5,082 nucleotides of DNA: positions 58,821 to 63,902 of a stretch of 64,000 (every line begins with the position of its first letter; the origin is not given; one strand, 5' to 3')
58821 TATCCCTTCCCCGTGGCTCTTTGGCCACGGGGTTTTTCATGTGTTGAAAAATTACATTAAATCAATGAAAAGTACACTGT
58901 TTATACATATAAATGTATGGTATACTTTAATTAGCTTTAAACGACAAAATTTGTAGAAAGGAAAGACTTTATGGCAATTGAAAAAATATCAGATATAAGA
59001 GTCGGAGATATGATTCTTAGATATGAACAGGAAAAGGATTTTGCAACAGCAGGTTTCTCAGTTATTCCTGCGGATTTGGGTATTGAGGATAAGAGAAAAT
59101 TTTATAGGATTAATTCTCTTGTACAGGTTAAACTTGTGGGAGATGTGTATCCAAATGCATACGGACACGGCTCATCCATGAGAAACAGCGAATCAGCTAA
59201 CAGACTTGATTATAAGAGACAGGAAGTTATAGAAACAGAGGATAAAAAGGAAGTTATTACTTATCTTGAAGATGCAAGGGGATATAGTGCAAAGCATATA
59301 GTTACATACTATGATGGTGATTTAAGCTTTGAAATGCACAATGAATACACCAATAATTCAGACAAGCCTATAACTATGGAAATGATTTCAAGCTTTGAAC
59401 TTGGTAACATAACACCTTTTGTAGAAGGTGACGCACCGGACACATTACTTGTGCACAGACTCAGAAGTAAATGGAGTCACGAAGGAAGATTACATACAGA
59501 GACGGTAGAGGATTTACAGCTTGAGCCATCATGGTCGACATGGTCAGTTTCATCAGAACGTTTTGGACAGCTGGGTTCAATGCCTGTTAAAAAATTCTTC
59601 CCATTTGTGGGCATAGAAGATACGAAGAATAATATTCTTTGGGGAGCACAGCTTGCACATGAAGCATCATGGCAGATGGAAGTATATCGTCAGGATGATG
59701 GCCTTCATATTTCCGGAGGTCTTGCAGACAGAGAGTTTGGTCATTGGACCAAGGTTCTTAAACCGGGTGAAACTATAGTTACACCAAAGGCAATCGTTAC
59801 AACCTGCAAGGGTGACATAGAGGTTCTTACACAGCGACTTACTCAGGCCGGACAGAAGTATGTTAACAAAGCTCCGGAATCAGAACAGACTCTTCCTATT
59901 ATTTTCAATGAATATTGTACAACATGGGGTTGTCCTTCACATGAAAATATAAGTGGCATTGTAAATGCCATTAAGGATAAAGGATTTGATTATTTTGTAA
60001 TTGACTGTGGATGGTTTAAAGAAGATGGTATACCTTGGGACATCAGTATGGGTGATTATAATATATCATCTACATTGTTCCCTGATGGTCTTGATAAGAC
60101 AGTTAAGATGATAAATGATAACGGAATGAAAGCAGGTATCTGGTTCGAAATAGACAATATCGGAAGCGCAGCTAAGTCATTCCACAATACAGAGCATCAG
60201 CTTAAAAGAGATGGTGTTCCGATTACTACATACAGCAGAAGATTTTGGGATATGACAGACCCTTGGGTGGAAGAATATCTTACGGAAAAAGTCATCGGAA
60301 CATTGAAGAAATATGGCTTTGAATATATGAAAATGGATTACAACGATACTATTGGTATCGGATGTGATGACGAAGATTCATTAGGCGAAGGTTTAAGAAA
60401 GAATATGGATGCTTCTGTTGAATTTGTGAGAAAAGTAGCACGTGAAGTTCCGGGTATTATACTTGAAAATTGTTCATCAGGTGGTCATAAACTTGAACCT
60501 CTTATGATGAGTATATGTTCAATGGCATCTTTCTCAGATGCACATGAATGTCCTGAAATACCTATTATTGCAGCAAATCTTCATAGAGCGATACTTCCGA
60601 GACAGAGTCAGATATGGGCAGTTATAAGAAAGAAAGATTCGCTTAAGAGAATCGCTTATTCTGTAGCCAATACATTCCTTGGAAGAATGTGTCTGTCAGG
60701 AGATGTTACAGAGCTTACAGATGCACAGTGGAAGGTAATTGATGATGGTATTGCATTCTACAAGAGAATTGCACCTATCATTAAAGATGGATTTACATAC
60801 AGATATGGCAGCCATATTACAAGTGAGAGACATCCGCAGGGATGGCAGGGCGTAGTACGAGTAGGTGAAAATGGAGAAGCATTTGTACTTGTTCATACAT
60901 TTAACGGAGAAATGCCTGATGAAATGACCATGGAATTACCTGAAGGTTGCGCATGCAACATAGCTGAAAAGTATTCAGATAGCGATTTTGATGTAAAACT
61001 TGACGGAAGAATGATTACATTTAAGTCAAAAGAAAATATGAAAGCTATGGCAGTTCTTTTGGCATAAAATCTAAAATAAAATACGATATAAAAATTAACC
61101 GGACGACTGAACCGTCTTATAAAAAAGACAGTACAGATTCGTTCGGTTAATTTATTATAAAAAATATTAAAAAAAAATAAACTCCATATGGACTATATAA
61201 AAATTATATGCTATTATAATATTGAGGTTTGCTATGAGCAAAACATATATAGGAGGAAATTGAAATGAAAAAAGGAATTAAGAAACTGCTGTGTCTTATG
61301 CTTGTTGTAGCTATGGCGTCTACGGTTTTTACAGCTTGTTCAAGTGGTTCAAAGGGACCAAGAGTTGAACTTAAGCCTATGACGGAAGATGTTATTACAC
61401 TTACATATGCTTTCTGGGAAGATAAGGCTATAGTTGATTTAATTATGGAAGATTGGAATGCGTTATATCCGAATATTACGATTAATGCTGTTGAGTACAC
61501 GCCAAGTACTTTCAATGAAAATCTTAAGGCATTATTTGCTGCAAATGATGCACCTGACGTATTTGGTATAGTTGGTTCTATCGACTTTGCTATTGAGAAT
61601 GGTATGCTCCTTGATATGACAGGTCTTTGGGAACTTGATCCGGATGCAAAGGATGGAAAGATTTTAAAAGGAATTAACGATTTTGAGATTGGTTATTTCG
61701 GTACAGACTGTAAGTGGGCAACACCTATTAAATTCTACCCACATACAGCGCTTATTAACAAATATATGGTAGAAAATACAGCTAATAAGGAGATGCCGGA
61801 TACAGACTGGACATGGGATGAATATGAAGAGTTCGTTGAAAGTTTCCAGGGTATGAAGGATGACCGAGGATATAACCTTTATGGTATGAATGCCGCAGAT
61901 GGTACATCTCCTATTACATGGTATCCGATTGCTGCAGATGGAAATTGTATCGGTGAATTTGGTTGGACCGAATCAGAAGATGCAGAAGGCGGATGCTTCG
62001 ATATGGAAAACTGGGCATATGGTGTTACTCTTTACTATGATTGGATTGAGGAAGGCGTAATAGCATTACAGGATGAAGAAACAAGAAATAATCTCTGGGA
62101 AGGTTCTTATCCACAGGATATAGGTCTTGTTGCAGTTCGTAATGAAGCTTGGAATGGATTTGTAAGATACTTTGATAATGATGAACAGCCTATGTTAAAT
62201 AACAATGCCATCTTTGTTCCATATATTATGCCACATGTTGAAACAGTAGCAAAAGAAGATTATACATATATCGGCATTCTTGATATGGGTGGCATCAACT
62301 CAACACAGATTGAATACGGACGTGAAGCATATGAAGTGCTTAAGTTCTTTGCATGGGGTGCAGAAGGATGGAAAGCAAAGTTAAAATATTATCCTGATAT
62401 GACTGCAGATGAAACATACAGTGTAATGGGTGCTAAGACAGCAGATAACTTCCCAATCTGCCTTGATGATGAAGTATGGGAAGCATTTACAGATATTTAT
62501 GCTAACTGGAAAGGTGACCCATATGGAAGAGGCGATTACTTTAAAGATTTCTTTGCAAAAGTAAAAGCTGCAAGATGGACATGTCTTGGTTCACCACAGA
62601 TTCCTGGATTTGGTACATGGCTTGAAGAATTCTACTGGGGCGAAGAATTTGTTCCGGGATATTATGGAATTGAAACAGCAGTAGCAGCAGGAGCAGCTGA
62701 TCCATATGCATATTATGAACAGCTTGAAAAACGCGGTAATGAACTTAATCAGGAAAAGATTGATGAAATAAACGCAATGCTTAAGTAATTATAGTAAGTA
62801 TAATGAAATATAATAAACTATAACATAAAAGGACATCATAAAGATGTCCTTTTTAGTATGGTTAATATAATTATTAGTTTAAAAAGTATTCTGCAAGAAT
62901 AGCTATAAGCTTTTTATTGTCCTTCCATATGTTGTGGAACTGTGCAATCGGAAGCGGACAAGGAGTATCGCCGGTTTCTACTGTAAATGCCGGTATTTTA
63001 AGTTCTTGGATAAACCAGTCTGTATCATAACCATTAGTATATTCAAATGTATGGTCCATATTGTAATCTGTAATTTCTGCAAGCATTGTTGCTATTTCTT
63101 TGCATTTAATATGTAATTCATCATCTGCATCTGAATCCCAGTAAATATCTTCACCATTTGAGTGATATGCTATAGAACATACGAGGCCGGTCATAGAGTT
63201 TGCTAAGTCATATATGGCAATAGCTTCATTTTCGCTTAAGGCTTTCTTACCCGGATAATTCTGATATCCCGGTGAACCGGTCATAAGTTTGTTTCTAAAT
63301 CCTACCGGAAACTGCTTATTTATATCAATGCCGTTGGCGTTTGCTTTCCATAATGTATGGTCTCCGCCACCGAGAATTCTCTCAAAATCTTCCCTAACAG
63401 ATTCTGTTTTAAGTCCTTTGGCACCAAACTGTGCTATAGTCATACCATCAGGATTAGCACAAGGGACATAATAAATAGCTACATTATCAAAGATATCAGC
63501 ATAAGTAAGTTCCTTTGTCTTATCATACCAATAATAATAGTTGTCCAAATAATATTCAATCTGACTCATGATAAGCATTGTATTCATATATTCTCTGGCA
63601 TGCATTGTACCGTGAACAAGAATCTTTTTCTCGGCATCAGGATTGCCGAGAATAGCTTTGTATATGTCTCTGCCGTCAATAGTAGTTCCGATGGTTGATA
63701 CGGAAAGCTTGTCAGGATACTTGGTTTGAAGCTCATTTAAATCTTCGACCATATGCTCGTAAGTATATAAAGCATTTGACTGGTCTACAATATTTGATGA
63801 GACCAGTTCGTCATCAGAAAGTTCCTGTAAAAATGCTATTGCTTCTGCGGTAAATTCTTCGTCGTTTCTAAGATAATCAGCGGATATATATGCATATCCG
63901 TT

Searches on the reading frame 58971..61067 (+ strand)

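Call 61: search_protein_families(library=pfam, proteins=[window:58971-61067:+], max_evalue=0.00001)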
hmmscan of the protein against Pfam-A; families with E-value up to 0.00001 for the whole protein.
window:58971-61067:+ (698 aa): 2 families
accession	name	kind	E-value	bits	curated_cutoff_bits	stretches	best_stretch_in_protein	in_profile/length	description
PF02065.24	Melibiase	-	4.8e-28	98.6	27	1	271-606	4-346/347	Melibiase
PF01055.32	Glyco_hydro_31_2nd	-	5.3e-06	26.4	23.5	1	318-463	15-162/328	Glycosyl hydrolases family 31 TIM-barrel domain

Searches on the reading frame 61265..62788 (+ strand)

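Call 61: search_protein_families(library=pfam, proteins=[window:61265-62788:+], max_evalue=0.00001)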
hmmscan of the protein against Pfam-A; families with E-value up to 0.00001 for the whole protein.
window:61265-62788:+ (507 aa): 1 family
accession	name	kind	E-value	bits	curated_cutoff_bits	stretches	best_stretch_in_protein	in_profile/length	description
PF01547.30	SBP_bac_1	-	2.4e-07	31.5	26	1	55-226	9-173/307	Bacterial extracellular solute-binding protein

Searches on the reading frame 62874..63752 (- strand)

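Call 91: search_protein_families(library=pfam, proteins=[window:62874-63752:-], max_evalue=0.00001)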
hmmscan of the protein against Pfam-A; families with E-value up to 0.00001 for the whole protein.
window:62874-63752:- (292 aa): 1 family
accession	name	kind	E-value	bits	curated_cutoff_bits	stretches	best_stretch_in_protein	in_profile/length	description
PF00246.29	Peptidase_M14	-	9.9e-34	117.7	21.6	1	2-280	2-284/286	Zinc carboxypeptidase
